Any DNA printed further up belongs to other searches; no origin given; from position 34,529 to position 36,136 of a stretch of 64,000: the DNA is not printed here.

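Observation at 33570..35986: Stand-alone NHEJ LigD polymerase domain divergently paired with a type IB topoisomerase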

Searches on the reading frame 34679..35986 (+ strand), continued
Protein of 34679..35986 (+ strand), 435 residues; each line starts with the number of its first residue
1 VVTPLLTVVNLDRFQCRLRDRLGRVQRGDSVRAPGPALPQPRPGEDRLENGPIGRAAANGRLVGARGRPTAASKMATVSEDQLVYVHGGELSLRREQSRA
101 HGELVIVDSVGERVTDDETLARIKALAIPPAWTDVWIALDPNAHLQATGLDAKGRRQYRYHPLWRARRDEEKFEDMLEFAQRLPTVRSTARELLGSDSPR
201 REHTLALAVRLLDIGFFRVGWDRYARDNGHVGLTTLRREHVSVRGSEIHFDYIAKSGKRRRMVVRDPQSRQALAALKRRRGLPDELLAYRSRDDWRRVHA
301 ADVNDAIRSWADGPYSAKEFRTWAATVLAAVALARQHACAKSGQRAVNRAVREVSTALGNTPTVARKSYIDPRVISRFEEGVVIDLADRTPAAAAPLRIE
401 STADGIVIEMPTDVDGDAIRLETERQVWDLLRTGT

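Call 21: search_protein_families(library=pfam, proteins=[P0205, P0149, P0132, P0123, P0175, P0180, P0252, P0255, P0142, P0211])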
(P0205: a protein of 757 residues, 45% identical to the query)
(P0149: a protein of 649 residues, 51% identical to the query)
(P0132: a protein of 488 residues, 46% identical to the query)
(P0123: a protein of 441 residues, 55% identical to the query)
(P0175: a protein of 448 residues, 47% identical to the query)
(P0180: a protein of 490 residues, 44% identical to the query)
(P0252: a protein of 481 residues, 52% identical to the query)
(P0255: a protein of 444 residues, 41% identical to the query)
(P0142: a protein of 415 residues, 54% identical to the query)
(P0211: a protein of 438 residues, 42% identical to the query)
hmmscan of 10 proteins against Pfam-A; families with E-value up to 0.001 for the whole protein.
P0205 (757 aa): 6 families
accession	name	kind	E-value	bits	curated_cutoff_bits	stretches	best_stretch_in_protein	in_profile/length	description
PF01028.25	Topoisom_I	-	2.6e-29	102.6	23.7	1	488-660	3-168/228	Eukaryotic DNA topoisomerase I, catalytic core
PF21338.2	Top1B_N_bact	-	3.3e-25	88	27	1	428-476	1-49/49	Bacterial DNA topoisomerase IB, N-terminal domain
PF13439.12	Glyco_transf_4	-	8.6e-22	78.4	28.5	1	25-165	1-167/170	Glycosyltransferase Family 4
PF00534.26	Glycos_transf_1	-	4.4e-17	62.6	26.4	1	176-310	15-148/172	Glycosyl transferases group 1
PF13692.12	Glyco_trans_1_4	-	4.5e-13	50.1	27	1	179-309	4-133/142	Glycosyl transferases group 1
PF13579.12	Glyco_trans_4_4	-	4e-11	43.9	29.7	1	26-133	1-116/158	Glycosyl transferase 4-like domain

P0149 (649 aa): 3 families
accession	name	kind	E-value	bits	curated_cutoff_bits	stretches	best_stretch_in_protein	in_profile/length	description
PF01028.25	Topoisom_I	-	3.2e-28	99.1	23.7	1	83-279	4-192/228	Eukaryotic DNA topoisomerase I, catalytic core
PF21338.2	Top1B_N_bact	-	1.4e-23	82.7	27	1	22-70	1-49/49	Bacterial DNA topoisomerase IB, N-terminal domain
PF12390.13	Se-cys_synth_N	-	7.8e-10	39.1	22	1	372-411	1-40/40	Selenocysteine synthase N terminal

P0132 (488 aa): 2 families
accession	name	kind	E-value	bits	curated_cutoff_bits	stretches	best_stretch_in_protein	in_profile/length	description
PF01028.25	Topoisom_I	-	2.1e-33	116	23.7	1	235-443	3-202/228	Eukaryotic DNA topoisomerase I, catalytic core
PF21338.2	Top1B_N_bact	-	1.8e-18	66.4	27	1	140-187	1-49/49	Bacterial DNA topoisomerase IB, N-terminal domain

P0123 (441 aa): 2 families
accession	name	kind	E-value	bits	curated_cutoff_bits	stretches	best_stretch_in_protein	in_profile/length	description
PF01028.25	Topoisom_I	-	9.7e-28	97.5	23.7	1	180-385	3-201/228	Eukaryotic DNA topoisomerase I, catalytic core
PF21338.2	Top1B_N_bact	-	4.7e-24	84.3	27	1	120-168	1-49/49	Bacterial DNA topoisomerase IB, N-terminal domain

P0175 (448 aa): 2 families
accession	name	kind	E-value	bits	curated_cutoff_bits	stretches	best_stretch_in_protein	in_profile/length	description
PF01028.25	Topoisom_I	-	6.9e-39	134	23.7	1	227-432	3-201/228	Eukaryotic DNA topoisomerase I, catalytic core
PF21338.2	Top1B_N_bact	-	5.4e-24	84.1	27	1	173-215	7-49/49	Bacterial DNA topoisomerase IB, N-terminal domain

P0180 (490 aa): 2 families
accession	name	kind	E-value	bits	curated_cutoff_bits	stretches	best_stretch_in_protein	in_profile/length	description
PF01028.25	Topoisom_I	-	7.7e-33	114.2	23.7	1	150-351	4-199/228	Eukaryotic DNA topoisomerase I, catalytic core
PF21338.2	Top1B_N_bact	-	1.2e-24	86.2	27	1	89-137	1-49/49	Bacterial DNA topoisomerase IB, N-terminal domain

P0252 (481 aa): 2 families
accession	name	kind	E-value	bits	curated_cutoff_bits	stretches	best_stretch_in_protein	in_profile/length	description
PF21338.2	Top1B_N_bact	-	1.1e-22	80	27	1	95-143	1-49/49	Bacterial DNA topoisomerase IB, N-terminal domain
PF01028.25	Topoisom_I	-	1.7e-16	60.7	23.7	1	156-281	4-129/228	Eukaryotic DNA topoisomerase I, catalytic core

P0255 (444 aa): 3 families
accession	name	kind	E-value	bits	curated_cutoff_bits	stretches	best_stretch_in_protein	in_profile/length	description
PF01028.25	Topoisom_I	-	4.2e-36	124.9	23.7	1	194-397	6-201/228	Eukaryotic DNA topoisomerase I, catalytic core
PF21338.2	Top1B_N_bact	-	2e-22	79.1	27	1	133-179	3-49/49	Bacterial DNA topoisomerase IB, N-terminal domain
PF00107.32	ADH_zinc_N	-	1.3e-06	28.8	31.8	1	35-92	1-58/129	Zinc-binding dehydrogenase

P0142 (415 aa): 2 families
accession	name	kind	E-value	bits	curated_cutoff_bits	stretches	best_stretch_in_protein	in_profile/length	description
PF01028.25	Topoisom_I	-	1.4e-31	110.1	23.7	1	225-401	3-168/228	Eukaryotic DNA topoisomerase I, catalytic core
PF21338.2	Top1B_N_bact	-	4.1e-26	90.9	27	1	165-213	1-49/49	Bacterial DNA topoisomerase IB, N-terminal domain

P0211 (438 aa): 2 families
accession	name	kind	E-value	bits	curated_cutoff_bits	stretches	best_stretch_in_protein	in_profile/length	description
PF01028.25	Topoisom_I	-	5.3e-30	104.9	23.7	1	165-374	3-203/228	Eukaryotic DNA topoisomerase I, catalytic core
PF21338.2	Top1B_N_bact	-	4.4e-24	84.4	27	1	106-153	2-49/49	Bacterial DNA topoisomerase IB, N-terminal domain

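Call 22: find_related_loci(query=A1, collection=genome_contigs, flank=10000)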
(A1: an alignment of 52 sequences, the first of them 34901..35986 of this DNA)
Query A1 (361 aa) in genome_contigs; peptide patterns used: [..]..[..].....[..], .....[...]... (x = any residue, [..] = any of these).
600 stretches matched a pattern (row limit reached: there are more); 598 encode a relative of the query (tblastn E <= 1e-3); the best 80 are kept; 80 distinct loci.
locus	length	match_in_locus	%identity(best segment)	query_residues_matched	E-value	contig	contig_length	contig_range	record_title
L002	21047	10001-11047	66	8-357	8e-136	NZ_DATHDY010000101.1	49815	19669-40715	MAG: Baekduia sp. isolate SMAG_U12407 k141_76778, whole genome shotgun sequence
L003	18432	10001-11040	71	7-357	1e-130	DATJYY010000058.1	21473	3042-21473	MAG TPA_asm: Solirubrobacteraceae bacterium isolate SMAG_U15164 k141_3332129, whole genome shotgun sequence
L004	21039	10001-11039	69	8-357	8e-126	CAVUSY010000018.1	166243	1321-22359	MAG: uncultured Solirubrobacterales bacterium isolate MFD04580.bin.2.74 genome assembly, contig: contig_7587, whole geno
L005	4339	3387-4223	55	37-310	7e-90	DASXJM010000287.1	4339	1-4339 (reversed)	MAG TPA_asm: Streptosporangiaceae bacterium isolate SMAG_U5248 k141_3299351, whole genome shotgun sequence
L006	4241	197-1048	53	33-313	1e-86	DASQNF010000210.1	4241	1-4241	MAG TPA_asm: Thermoleophilaceae bacterium isolate SMAG_U10769 k141_807373, whole genome shotgun sequence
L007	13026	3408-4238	54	37-310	2e-86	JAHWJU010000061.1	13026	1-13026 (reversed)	MAG: Actinomycetota bacterium isolate 0711_bin5 NODE_563_length_13026_cov_143.383856, whole genome shotgun sequence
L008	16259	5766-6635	51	25-310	2e-85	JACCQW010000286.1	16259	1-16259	MAG: Solirubrobacterales bacterium isolate MGR_bin6 SD2897-2912_k127_2077108, whole genome shotgun sequence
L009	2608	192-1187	46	20-345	4e-87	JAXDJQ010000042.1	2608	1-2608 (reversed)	MAG: Actinomycetota bacterium isolate BP_575 scaffold_2284269, whole genome shotgun sequence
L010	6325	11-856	52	33-310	2e-84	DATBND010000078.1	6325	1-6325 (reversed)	MAG TPA_asm: Actinomycetota bacterium isolate SMAG_U4015 k141_498713, whole genome shotgun sequence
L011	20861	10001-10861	52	30-310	4e-84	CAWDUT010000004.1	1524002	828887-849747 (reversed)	MAG: uncultured Solirubrobacteraceae bacterium isolate MFD05442.bin.1.311 genome assembly, contig: contig_2045, whole ge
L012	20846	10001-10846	52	33-310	2e-83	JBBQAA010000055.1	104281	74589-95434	MAG: Solirubrobacterales bacterium isolate bin.90 bin.90_S5Ck141_549963_length_104281_cov_28.3925, whole genome shotgun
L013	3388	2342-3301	47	37-352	2e-84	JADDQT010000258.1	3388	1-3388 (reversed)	MAG: Actinomycetota bacterium isolate YB1_3 AB19_YB1_6189_length_3436_cov_17, whole genome shotgun sequence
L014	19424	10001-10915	46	34-357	3e-83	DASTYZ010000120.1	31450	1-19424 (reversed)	MAG TPA_asm: Solirubrobacterales bacterium isolate SMAG_U2455 k141_1143113, whole genome shotgun sequence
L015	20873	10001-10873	52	25-311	8e-83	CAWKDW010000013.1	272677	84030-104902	MAG: uncultured Solirubrobacteraceae bacterium isolate MFD05442.bin.2.253 genome assembly, contig: contig_3279, whole ge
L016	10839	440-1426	48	33-356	9e-83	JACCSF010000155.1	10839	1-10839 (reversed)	MAG: Thermoleophilaceae bacterium isolate MGR_bin41 SD2897-2912_k127_1979096, whole genome shotgun sequence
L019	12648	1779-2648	53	25-310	7e-82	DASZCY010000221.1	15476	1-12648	MAG TPA_asm: Solirubrobacteraceae bacterium isolate SMAG_U6454 k141_251748, whole genome shotgun sequence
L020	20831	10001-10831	52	37-310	2e-81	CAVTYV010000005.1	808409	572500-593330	MAG: uncultured Actinomycetes bacterium isolate MFD09267.bin.2.346 genome assembly, contig: contig_35722, whole genome s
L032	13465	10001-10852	50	34-315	8e-78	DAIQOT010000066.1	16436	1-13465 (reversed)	MAG TPA_asm: Solirubrobacterales bacterium isolate CTOTU14318 NODE_88_length_16436_cov_5.595263, whole genome shotgun se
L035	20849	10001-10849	52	33-310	3e-77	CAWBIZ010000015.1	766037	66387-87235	MAG: uncultured Solirubrobacteraceae bacterium isolate MFD09212.bin.1.210 genome assembly, contig: contig_9412, whole ge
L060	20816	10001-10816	49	43-310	8e-73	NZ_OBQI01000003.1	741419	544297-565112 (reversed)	Blastococcus aggregatus strain DSM 4725, whole genome shotgun sequence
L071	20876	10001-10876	46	25-315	4e-71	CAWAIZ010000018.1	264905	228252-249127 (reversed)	MAG: uncultured Actinomycetota bacterium isolate MFD02581.bin.1.91 genome assembly, contig: contig_6146, whole genome sh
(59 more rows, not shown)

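Call 30: find_related_loci(query=window:34901-35986:+, collection=metagenome_contigs, flank=6000)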
Query window:34901-35986:+ (361 aa) in metagenome_contigs; peptide patterns used: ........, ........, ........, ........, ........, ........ (x = any residue, [..] = any of these).
177 stretches matched a pattern; 67 encode a relative of the query (tblastn E <= 1e-3); 67 distinct loci.
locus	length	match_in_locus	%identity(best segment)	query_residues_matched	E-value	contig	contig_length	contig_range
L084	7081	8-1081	78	2-359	1e-178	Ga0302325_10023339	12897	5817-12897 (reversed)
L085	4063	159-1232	79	2-359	0e+0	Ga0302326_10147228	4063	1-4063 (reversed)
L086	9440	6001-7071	73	1-359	6e-159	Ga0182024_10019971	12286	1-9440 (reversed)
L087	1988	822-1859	70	8-357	1e-169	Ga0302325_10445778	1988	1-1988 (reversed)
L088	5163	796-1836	71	7-357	2e-152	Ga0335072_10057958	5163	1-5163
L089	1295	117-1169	68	5-357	5e-160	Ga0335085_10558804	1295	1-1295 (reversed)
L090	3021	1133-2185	67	5-357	9e-151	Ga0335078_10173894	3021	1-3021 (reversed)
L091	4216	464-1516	68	5-357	2e-147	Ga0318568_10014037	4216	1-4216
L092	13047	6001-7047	66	8-357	2e-136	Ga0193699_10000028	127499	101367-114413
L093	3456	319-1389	62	4-358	8e-126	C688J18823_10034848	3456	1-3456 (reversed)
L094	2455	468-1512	60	8-357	3e-119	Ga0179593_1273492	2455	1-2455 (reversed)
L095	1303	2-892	64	62-358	6e-121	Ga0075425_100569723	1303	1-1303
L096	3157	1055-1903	43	30-311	2e-68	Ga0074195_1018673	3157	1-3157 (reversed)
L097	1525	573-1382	47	42-310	4e-70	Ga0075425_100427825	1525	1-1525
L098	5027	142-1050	43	8-311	1e-65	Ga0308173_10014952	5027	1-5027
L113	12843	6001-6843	45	30-309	1e-60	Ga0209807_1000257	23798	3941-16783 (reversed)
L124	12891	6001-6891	36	9-307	5e-57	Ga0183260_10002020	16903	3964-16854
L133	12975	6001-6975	31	8-334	2e-52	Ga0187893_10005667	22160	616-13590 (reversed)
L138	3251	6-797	38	48-310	1e-43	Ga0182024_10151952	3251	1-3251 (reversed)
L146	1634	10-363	38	208-324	1e-14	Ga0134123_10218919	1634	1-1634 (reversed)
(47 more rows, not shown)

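Call 34: search_protein_families(library=pfam, proteins=[L124:876-1766:-, L124:3696-4469:-, L124:4480-4974:-, L124:5171-5758:+, L133:9381-10247:-, L133:7204-7665:+, L113:3372-4298:-, L113:4295-4789:-, L113:1212-2501:-, L113:6973-7506:-], max_evalue=0.0001)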
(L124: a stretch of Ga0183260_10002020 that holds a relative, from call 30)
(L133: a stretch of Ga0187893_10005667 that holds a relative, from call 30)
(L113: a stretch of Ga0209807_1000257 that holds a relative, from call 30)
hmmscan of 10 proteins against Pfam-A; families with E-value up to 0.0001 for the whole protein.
L124:876-1766:- (296 aa): 2 families
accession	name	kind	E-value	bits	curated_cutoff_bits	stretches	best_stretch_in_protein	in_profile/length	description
PF08450.18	SGL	-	2.3e-35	122.8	26.3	1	32-282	1-244/246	SMP-30/Gluconolactonase/LRE-like region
PF01436.27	NHL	-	3.7e-05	24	20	0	181-196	1-16/28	NHL repeat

L124:3696-4469:- (257 aa): 1 family
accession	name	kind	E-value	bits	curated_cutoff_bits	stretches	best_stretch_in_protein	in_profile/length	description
PF02735.22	Ku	-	1.4e-49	169.1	25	1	10-187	1-189/190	Ku70/Ku80 beta-barrel domain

L124:4480-4974:- (164 aa): 1 family
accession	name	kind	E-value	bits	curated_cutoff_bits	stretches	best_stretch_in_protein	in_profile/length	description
PF16242.11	Pyrid_ox_like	-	9.3e-05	22.4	28.8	0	30-146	24-143/149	Pyridoxamine 5'-phosphate oxidase like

L124:5171-5758:+ (195 aa): 1 family
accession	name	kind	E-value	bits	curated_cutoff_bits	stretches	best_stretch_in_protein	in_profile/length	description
PF05974.18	DUF892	-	1.9e-57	194.2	23.7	1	34-189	2-157/159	Domain of unknown function (DUF892)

L133:9381-10247:- (288 aa): 1 family
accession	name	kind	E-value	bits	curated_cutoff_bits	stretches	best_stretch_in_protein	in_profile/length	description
PF02735.22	Ku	-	6.1e-47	160.4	25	1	42-219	2-190/190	Ku70/Ku80 beta-barrel domain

L133:7204-7665:+ (153 aa): 1 family
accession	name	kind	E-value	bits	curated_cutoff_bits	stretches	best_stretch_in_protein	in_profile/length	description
PF09537.16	DUF2383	-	1.9e-27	96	30.8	1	7-117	2-110/111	Domain of unknown function (DUF2383)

L113:3372-4298:- (308 aa): 2 families
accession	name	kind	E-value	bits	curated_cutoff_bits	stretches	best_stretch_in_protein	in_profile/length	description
PF01068.26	DNA_ligase_A_M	-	3.5e-31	108.9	26.2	1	6-186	1-204/204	ATP dependent DNA ligase domain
PF04679.21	DNA_ligase_A_C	-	2.8e-30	105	27.5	1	205-296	2-94/94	ATP dependent DNA ligase C terminal region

L113:4295-4789:- (164 aa): 1 family
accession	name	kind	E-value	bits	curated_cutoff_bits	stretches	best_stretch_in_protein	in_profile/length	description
PF13298.12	LigD_N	-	4.6e-44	149.4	31.1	1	2-109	1-107/107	DNA Ligase D 3'-phosphoesterase domain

L113:1212-2501:- (429 aa): 1 family
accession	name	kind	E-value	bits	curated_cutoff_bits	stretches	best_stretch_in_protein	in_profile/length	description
PF01566.24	Nramp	-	5.3e-81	272.9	29.8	1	38-401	2-356/357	Natural resistance-associated macrophage protein-like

L113:6973-7506:- (177 aa): 0 families

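Call 35: search_protein_families(library=pfam, proteins=[L035:12575-14779:-, L035:14413-15516:-, L035:8027-9160:+, L016:5177-6022:+, L016:3713-5164:+, L016:3055-3738:+, L016:1452-2369:-, L020:11883-12671:+, L020:14373-15533:-, L020:9180-9872:-], max_evalue=0.0001)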
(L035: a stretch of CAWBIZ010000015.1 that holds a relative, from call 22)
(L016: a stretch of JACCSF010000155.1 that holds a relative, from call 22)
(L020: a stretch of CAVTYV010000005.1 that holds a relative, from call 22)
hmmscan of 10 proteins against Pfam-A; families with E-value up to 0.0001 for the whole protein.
L035:12575-14779:- (734 aa): 4 families
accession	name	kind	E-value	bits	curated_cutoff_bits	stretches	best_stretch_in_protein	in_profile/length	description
PF00456.26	Transketolase_N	-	5.6e-47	160.8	22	1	134-385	7-269/334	Transketolase, thiamine diphosphate binding domain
PF02779.29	Transket_pyr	-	1.9e-41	142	27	1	425-587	2-172/174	Transketolase, pyrimidine binding domain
PF02780.25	Transketolase_C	-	1.2e-26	93.5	25.9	1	608-722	7-124/124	Transketolase, C-terminal domain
PF00676.26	E1_dh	-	6.1e-05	22.6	22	1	236-346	100-208/300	Dehydrogenase E1 component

L035:14413-15516:- (367 aa): 1 family
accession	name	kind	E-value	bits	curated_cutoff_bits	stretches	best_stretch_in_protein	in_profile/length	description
PF00923.25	TAL_FSA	-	1.5e-84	284.2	27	1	14-354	1-284/285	Transaldolase/Fructose-6-phosphate aldolase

L035:8027-9160:+ (377 aa): 1 family
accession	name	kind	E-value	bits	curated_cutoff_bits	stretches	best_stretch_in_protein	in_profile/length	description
PF01261.30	AP_endonuc_2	-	9.6e-22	78.3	31.1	1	35-284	2-231/249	Xylose isomerase-like TIM barrel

L016:5177-6022:+ (281 aa): 1 family
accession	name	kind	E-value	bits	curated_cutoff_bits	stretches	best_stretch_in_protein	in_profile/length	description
PF02735.22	Ku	-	7.1e-54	183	25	1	11-191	1-188/190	Ku70/Ku80 beta-barrel domain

L016:3713-5164:+ (483 aa): 4 families
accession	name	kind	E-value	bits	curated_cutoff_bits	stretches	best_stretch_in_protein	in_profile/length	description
PF13298.12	LigD_N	-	5.3e-40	136.3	31.1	1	39-137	1-105/107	DNA Ligase D 3'-phosphoesterase domain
PF01068.26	DNA_ligase_A_M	-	3.1e-33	115.6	26.2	1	175-356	14-204/204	ATP dependent DNA ligase domain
PF04679.21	DNA_ligase_A_C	-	4.6e-27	94.7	27.5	1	375-466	1-93/94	ATP dependent DNA ligase C terminal region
PF09414.15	RNA_ligase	-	6e-05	23.7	27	1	182-356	3-171/171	RNA ligase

L016:3055-3738:+ (227 aa): 4 families
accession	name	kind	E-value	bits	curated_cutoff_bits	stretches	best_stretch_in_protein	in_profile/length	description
PF13419.12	HAD_2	-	7.8e-26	91.7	23.8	1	6-181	2-178/178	Haloacid dehalogenase-like hydrolase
PF00702.32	Hydrolase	-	2.2e-25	90.6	26.4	1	4-175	3-191/191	haloacid dehalogenase-like hydrolase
PF13242.12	Hydrolase_like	-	2.7e-12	46.9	22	1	139-205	3-74/75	HAD-hyrolase-like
PF12710.13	HAD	-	6.3e-07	30.4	27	1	5-171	1-188/189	haloacid dehalogenase-like hydrolase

L016:1452-2369:- (305 aa): 1 family
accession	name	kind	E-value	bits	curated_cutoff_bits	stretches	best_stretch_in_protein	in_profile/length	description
PF04199.19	Cyclase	-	1.4e-28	100.3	23.1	1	45-213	1-141/142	Putative cyclase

L020:11883-12671:+ (262 aa): 1 family
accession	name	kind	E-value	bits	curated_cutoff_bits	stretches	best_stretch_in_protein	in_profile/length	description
PF14023.12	Bestrophin-like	-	2.2e-14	54.1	32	1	50-246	33-232/232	Bestrophin-like domain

L020:14373-15533:- (386 aa): 1 family
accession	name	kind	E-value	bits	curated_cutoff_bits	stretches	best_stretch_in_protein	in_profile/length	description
PF06772.16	LtrA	-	9.8e-89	298.5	31.9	1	11-361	1-354/356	Bacterial low temperature requirement A protein (LtrA)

L020:9180-9872:- (230 aa): 0 families

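Call 50: search_protein_families(library=pfam, proteins=[L002:9153-9809:-, L002:11672-12397:+, L004:9022-9990:+, L004:11118-11495:+, L004:11511-12359:+, L086:5136-5990:+, L086:7141-7683:-, L084:1096-1572:-, L091:1434-2801:+, L091:1-468:-], max_evalue=0.0001)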
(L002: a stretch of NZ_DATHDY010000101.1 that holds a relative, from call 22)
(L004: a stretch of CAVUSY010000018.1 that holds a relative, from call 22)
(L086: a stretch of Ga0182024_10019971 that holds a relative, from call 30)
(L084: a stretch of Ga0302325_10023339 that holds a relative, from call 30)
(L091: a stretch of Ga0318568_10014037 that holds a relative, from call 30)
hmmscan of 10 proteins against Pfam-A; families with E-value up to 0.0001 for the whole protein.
L002:9153-9809:- (218 aa): 1 family
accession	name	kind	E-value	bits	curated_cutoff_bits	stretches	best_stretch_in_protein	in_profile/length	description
PF06803.17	DUF1232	-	9.3e-13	48.1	23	1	140-175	2-37/37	Protein of unknown function (DUF1232)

L002:11672-12397:+ (241 aa): 1 family
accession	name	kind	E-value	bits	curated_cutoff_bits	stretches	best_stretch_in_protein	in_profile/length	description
PF09365.15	DUF2461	-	6.2e-37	128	22.8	1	19-218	2-208/208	Conserved hypothetical protein (DUF2461)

L004:9022-9990:+ (322 aa): 3 families
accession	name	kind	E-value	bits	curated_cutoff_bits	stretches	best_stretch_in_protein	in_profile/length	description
PF01965.30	DJ-1_PfpI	-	3.5e-17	63.2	26.6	1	49-250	13-164/165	DJ-1/PfpI family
PF09954.14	DUF2188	-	5.7e-12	46.1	22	1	259-317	1-61/62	Uncharacterized protein conserved in bacteria (DUF2188)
PF17124.11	ThiJ_like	-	1.8e-11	44.7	30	1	45-172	4-143/186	ThiJ/PfpI family-like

L004:11118-11495:+ (125 aa): 0 families

L004:11511-12359:+ (282 aa): 2 families
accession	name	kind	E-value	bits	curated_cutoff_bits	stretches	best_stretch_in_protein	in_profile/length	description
PF10025.14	DUF2267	-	2.7e-64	215.3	29.8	2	28-143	3-122/122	Uncharacterized conserved protein (DUF2267)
PF00216.26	Bac_DNA_binding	-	3.8e-09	37.1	22.4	0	157-194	3-40/90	Bacterial DNA-binding protein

L086:5136-5990:+ (284 aa): 1 family
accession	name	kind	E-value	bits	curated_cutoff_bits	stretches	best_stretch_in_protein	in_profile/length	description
PF12804.13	NTP_transf_3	-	9.7e-32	110.8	27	1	6-157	1-152/160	MobA-like NTP transferase domain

L086:7141-7683:- (180 aa): 1 family
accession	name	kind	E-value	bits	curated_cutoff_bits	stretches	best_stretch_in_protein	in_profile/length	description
PF07883.17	Cupin_2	-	1.9e-12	47.2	27.2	1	30-92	3-64/70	Cupin domain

L084:1096-1572:- (158 aa): 1 family
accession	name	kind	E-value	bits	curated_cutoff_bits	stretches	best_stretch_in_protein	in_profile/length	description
PF07883.17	Cupin_2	-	1.3e-10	41.3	27.2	1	64-120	3-58/70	Cupin domain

L091:1434-2801:+ (455 aa): 2 families
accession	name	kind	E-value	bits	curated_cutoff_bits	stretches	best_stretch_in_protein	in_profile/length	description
PF13298.12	LigD_N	-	7.6e-32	110.1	31.1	1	303-405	1-107/107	DNA Ligase D 3'-phosphoesterase domain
PF00708.24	Acylphosphatase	-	1.1e-06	29.2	22.5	1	214-270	3-59/85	Acylphosphatase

L091:1-468:- (156 aa): 1 family
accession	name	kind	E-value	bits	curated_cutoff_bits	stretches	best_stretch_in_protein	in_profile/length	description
PF02776.23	TPP_enzyme_N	-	6e-38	129.7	26.8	1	18-129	2-114/119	Thiamine pyrophosphate enzyme, N-terminal TPP binding domain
